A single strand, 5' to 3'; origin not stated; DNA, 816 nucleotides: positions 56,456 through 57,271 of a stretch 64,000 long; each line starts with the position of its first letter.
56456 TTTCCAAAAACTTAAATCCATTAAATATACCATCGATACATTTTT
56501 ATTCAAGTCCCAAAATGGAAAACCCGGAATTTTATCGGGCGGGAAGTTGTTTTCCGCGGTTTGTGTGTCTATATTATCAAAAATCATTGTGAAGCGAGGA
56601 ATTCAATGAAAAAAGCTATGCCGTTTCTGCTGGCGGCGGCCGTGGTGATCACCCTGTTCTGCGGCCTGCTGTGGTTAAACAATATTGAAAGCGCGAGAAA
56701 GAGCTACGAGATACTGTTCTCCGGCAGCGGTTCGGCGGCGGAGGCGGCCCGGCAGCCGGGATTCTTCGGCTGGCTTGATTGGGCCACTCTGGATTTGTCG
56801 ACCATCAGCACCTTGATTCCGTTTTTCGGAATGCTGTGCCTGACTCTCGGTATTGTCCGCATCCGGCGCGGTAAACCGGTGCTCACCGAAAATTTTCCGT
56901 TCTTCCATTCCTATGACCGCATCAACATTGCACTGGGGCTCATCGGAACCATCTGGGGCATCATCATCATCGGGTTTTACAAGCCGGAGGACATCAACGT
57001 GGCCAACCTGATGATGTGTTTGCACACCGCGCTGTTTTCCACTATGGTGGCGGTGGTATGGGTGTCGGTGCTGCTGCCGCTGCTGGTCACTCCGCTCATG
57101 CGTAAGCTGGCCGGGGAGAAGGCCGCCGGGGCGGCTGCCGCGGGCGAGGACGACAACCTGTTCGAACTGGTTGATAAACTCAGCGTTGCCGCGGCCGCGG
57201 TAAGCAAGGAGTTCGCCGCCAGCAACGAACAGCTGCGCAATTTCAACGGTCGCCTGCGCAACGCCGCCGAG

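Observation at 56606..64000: Tightly coupled operon led by a MotA/ExbB-like and ExbD/MotB-like pair with non-canonical partners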

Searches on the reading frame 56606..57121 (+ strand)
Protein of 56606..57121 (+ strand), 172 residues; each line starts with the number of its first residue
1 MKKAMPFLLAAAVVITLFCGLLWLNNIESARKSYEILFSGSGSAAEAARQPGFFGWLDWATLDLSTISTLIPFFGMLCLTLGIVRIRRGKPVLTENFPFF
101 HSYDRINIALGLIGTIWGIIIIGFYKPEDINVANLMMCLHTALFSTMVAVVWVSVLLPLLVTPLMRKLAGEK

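Call 79: search_solved_structures(query=A5, max_evalue=10, show_alignments=5)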
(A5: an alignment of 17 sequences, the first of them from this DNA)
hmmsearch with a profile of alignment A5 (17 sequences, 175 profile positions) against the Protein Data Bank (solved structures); distinct sequences matched with E-value up to 10: 7.
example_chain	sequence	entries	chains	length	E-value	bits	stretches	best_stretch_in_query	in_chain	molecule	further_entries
8odt_A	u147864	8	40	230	0.034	17.2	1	89-140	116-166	Tol-Pal system protein TolQ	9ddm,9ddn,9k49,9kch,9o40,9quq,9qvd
9kpz_A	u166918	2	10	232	0.035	17.2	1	89-140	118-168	Tol-Pal system protein TolQ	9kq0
8vlw_A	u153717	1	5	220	0.036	17.2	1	112-151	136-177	Tol-Pal system protein TolQ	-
9avi_A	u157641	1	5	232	0.039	17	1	112-151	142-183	Tol-Pal system protein TolQ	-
7ajq_A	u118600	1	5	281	0.28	14.2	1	100-154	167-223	Biopolymer transport protein ExbB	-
6ye4_A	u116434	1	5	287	0.3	14.2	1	100-154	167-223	Biopolymer transport protein ExbB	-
5sv0_B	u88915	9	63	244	0.4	13.8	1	109-154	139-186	Biopolymer transport protein ExbB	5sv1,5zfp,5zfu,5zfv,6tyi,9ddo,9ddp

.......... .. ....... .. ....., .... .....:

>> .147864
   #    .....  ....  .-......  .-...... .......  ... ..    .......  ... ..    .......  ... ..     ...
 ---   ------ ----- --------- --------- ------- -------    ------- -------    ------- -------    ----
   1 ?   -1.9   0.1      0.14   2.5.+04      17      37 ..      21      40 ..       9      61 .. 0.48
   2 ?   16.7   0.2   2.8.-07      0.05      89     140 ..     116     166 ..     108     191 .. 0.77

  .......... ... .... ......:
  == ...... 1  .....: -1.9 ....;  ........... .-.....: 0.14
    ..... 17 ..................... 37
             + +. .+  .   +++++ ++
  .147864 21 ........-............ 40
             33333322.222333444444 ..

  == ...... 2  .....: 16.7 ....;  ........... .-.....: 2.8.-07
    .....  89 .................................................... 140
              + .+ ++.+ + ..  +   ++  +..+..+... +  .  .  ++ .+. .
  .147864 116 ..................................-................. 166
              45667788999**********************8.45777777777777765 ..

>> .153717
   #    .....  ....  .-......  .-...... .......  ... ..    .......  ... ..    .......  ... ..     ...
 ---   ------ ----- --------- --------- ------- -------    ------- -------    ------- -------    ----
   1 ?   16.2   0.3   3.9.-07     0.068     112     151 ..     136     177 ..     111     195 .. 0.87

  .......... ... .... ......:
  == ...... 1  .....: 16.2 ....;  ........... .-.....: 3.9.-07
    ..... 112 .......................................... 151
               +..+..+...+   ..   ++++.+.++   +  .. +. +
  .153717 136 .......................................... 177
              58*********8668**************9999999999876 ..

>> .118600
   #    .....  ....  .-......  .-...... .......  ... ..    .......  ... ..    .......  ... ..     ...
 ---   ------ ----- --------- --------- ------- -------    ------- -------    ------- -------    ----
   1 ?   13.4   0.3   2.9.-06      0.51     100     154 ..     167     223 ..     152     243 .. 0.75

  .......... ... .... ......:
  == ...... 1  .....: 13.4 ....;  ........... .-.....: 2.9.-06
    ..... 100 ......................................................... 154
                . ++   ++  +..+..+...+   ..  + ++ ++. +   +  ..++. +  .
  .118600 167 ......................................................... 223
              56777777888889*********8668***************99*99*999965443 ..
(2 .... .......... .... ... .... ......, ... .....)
